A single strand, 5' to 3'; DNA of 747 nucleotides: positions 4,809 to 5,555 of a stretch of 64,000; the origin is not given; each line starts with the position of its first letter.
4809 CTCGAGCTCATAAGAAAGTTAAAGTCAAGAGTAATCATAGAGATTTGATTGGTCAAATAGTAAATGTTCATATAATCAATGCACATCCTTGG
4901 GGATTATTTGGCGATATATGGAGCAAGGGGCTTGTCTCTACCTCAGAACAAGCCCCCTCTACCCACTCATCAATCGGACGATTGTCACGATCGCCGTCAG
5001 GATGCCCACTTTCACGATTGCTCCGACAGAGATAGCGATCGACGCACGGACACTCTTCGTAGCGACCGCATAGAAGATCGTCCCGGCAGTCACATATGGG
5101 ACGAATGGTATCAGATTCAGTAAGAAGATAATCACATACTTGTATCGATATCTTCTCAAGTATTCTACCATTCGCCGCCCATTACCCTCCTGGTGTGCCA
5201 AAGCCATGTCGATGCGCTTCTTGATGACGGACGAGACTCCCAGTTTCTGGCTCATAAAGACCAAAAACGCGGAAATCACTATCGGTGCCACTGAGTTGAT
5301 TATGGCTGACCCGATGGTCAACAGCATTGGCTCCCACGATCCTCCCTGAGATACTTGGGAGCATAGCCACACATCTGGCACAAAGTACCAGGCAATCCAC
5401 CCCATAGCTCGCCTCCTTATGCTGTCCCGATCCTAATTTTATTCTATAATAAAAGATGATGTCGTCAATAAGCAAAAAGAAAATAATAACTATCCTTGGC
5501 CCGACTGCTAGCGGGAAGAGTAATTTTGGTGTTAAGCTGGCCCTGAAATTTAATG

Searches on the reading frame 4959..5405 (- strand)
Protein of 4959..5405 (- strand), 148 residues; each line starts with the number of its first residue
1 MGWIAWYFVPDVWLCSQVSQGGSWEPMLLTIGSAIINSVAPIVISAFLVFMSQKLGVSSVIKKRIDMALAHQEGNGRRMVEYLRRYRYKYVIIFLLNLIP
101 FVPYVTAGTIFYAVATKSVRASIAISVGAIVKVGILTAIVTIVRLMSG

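Call 50: search_protein_families(library=pfam, proteins=[window:4959-5405:-], max_evalue=0.1)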
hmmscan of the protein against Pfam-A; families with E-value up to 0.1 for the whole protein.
window:4959-5405:- (148 aa): 0 families

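Call 91: find_homologous_proteins(query=window:4959-5405:-, max_evalue=0.001)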
Query window:4959-5405:- (148 aa): 1 proteins with E <= 0.001 among 28 candidates.
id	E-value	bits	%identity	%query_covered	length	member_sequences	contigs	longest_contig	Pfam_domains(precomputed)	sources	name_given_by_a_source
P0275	1.1e-87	309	100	100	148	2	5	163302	-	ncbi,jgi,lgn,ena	-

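Call 92: find_encoding_contigs(protein=P0275, flank=3000, max_places=5)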
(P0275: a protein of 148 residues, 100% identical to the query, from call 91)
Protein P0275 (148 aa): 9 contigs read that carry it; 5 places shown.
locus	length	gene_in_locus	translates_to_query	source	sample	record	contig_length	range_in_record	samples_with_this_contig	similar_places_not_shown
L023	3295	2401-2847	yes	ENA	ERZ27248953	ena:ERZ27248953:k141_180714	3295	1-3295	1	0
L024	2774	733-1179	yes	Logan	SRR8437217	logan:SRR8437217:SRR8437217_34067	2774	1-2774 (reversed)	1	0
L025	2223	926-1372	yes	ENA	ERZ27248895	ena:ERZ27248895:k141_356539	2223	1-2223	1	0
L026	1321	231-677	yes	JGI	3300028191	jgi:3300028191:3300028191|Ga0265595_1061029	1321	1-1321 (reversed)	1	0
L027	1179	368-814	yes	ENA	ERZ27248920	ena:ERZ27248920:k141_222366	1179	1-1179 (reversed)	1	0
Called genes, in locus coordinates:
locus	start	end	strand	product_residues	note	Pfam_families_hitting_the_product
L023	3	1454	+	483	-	?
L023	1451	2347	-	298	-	PF01745:IPT (weak), PF01715:IPPT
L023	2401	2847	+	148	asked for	-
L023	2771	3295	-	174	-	?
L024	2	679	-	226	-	?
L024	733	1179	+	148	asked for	-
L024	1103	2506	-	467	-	PF00919:UPF0004, PF04055:Radical_SAM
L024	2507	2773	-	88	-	?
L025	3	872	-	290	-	?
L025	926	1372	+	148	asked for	-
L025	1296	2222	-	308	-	?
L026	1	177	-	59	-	?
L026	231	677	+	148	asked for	-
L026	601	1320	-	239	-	?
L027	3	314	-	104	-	?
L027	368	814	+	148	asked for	-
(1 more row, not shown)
